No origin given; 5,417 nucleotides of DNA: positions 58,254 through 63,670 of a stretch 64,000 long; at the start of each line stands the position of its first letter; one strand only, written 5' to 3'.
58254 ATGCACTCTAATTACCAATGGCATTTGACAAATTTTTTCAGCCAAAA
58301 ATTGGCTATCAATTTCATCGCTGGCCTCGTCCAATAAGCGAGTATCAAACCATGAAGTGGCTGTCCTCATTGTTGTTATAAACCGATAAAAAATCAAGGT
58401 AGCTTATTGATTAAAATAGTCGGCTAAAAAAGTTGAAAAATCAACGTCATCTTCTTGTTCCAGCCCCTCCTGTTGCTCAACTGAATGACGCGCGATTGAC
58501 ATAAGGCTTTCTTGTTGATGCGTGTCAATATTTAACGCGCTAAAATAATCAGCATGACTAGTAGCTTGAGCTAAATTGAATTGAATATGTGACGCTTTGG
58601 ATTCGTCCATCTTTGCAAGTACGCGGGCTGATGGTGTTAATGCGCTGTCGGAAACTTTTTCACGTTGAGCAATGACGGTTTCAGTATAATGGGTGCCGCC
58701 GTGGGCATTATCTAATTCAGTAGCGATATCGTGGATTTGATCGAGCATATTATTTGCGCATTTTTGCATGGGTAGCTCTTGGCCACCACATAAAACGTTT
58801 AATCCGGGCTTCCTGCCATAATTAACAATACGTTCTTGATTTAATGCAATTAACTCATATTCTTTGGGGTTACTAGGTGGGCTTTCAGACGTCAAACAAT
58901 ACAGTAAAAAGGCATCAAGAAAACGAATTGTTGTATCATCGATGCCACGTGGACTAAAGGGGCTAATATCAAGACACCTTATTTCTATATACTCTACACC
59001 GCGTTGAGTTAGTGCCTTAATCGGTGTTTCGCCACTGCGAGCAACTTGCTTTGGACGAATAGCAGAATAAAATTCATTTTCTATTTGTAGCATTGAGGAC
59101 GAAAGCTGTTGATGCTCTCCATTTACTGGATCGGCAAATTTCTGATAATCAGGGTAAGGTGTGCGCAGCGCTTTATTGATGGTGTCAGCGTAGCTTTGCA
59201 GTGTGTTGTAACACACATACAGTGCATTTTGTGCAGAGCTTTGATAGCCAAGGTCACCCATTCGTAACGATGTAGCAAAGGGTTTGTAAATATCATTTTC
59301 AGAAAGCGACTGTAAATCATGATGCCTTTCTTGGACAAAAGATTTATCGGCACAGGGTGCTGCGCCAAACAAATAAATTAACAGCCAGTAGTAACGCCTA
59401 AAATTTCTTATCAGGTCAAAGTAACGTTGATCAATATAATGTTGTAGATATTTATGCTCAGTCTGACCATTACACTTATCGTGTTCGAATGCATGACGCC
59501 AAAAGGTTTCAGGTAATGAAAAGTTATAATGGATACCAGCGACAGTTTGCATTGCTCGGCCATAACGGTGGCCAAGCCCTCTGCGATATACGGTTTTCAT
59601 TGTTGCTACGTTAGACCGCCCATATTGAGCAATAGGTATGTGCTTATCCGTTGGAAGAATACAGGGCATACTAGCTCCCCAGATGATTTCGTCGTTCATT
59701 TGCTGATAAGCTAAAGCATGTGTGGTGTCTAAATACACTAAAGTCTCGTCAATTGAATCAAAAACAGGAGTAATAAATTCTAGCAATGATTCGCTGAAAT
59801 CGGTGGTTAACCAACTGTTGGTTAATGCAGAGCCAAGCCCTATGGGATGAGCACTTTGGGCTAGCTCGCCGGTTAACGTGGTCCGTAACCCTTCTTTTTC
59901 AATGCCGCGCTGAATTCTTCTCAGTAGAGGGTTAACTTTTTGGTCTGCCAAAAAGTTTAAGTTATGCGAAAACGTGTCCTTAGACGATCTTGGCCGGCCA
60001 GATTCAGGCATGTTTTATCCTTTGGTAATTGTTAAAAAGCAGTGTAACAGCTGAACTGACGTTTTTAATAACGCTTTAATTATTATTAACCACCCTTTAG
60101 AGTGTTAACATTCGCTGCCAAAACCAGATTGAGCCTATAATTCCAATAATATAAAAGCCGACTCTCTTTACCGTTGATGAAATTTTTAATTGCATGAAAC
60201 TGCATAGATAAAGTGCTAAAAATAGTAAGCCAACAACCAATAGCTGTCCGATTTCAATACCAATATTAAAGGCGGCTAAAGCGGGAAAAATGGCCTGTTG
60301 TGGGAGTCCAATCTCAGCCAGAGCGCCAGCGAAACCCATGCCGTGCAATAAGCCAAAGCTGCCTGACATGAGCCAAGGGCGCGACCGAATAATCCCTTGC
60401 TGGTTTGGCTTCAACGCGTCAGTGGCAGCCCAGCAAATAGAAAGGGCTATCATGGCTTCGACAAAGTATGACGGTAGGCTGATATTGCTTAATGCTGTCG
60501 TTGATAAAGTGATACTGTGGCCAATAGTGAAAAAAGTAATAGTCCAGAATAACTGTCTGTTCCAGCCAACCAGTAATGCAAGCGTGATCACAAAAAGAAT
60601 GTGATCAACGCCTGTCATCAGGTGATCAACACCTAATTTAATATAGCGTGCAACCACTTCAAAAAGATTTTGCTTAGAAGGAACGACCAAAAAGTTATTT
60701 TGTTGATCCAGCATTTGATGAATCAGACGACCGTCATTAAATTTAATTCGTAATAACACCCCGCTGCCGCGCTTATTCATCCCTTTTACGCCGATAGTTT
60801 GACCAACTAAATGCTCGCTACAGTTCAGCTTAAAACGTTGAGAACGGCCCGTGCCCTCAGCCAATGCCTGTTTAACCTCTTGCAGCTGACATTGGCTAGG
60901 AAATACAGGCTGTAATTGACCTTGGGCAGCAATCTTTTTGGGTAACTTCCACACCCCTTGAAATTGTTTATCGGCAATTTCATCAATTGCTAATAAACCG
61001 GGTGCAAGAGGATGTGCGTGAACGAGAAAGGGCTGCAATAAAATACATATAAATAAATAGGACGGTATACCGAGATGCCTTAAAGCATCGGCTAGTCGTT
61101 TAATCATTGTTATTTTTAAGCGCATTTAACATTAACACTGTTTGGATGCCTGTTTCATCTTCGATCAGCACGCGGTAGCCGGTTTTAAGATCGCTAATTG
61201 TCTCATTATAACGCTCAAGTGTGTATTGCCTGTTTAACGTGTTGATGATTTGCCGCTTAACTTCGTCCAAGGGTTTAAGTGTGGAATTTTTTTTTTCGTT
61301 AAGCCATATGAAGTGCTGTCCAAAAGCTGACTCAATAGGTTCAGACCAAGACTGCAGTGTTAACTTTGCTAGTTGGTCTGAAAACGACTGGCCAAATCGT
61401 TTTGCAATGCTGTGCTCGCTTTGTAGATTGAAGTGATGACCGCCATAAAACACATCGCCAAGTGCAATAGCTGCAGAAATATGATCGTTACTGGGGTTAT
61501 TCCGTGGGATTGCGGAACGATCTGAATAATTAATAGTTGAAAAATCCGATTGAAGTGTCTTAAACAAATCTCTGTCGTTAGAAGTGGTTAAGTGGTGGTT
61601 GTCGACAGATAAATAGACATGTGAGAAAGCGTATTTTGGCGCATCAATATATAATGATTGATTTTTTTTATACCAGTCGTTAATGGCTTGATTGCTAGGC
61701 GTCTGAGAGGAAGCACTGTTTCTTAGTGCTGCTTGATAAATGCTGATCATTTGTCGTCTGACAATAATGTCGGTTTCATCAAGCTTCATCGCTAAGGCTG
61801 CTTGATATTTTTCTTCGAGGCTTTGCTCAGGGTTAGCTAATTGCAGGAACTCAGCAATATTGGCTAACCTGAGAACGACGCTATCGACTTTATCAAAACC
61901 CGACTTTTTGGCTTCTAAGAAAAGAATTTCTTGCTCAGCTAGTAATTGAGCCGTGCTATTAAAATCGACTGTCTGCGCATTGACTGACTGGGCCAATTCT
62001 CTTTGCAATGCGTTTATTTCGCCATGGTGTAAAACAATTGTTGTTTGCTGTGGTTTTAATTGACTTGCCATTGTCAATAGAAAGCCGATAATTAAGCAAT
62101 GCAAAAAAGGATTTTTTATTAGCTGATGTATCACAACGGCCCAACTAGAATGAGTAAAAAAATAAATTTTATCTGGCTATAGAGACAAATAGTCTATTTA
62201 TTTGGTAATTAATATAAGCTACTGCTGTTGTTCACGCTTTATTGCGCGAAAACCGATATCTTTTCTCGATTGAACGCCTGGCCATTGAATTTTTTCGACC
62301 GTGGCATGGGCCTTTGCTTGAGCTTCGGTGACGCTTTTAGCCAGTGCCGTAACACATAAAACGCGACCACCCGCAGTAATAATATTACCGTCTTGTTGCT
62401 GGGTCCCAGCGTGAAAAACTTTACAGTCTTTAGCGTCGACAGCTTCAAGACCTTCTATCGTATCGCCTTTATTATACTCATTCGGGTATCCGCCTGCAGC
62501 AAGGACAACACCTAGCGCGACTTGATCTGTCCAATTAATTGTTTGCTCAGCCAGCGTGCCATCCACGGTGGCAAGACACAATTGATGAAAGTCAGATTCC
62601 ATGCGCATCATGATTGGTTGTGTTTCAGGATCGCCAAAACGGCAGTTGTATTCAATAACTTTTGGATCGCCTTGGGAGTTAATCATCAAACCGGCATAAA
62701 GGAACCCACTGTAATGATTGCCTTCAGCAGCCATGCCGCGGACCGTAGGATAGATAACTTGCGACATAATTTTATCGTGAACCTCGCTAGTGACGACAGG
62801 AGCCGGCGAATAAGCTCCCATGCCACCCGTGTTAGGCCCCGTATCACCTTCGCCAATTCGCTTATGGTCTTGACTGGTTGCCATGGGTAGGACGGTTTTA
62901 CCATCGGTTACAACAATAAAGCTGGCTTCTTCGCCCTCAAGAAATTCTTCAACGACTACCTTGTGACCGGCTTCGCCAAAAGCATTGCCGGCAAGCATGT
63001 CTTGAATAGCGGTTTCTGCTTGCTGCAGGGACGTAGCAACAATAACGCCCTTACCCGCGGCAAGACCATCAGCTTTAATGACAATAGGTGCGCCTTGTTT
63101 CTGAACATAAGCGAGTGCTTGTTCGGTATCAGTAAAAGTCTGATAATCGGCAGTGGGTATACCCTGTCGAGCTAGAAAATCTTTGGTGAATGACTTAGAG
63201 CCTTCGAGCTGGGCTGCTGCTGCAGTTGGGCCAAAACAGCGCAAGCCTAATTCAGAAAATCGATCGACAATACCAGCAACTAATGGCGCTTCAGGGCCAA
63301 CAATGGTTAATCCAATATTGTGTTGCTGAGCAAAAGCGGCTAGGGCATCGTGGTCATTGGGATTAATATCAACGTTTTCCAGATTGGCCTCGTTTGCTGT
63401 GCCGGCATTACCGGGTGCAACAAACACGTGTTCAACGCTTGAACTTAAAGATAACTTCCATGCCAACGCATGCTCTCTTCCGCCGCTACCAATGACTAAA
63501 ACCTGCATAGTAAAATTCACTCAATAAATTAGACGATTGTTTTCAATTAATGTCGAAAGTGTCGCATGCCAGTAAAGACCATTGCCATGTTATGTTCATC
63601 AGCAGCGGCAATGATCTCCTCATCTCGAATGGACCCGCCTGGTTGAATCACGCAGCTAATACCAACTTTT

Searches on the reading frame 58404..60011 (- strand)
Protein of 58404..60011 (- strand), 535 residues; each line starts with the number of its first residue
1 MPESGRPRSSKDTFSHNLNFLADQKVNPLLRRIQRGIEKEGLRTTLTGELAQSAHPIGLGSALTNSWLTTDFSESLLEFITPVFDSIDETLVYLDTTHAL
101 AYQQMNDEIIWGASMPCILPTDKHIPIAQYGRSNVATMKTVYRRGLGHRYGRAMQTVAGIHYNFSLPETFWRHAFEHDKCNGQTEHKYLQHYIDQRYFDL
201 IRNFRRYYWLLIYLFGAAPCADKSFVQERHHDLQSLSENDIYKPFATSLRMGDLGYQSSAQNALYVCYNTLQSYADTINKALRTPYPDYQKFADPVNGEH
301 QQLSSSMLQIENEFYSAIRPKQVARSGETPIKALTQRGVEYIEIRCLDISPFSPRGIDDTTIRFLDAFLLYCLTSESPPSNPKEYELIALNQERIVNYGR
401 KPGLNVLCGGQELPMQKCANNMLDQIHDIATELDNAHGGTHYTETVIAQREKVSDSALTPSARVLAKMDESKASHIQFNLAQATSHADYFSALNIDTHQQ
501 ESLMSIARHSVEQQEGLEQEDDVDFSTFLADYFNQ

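Call 102: search_protein_families(library=pfam, proteins=[window:58404-60011:-], max_evalue=0.00001)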
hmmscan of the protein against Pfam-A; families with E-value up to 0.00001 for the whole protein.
window:58404-60011:- (535 aa): 1 family
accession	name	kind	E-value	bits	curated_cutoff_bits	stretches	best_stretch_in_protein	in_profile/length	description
PF04262.19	Glu_cys_ligase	-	3.9e-155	516.5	27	1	18-395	1-372/372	Glutamate-cysteine ligase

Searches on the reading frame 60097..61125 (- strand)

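Call 102: search_protein_families(library=pfam, proteins=[window:60097-61125:-], max_evalue=0.00001)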
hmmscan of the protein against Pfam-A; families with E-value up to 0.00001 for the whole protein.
window:60097-61125:- (342 aa): 1 family
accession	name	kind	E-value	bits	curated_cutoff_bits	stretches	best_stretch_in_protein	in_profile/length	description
PF13795.12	HupE_UreJ_2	-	8.4e-45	152.7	24.5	1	161-308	1-152/156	HupE / UreJ protein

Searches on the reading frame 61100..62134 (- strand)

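Call 102: search_protein_families(library=pfam, proteins=[window:61100-62134:-], max_evalue=0.00001)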
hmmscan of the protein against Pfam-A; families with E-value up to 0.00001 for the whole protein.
window:61100-62134:- (344 aa): 1 family
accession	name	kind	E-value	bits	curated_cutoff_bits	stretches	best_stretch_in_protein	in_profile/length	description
PF13145.12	Rotamase_2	-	1.6e-07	32.6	27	1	146-293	1-120/121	PPIC-type PPIASE domain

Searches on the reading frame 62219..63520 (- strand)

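Call 102: search_protein_families(library=pfam, proteins=[window:62219-63520:-], max_evalue=0.00001)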
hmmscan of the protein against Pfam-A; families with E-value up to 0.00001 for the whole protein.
window:62219-63520:- (433 aa): 6 families
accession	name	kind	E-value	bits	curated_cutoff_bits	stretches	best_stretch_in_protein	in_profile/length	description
PF01071.24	GARS_A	-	7.8e-85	284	27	1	107-300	1-194/194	Phosphoribosylglycinamide synthetase, ATP-grasp (A) domain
PF02844.21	GARS_N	-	1.7e-40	138.2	29.5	1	5-106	1-100/100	Phosphoribosylglycinamide synthetase, N domain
PF02843.22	GARS_C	-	5.5e-33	113.6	34.8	1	335-425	1-92/92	Phosphoribosylglycinamide synthetase, C domain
PF02222.28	ATP-grasp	-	7.4e-08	32.7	27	1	115-206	2-89/179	ATP-grasp domain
PF02786.22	CPSase_L_D2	-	6.8e-06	26.2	19.8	0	113-208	6-104/211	Carbamoyl-phosphate synthase L chain, ATP binding domain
PF02655.19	ATP-grasp_3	-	8e-06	26.5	23.2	0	109-295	4-157/160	ATP-grasp domain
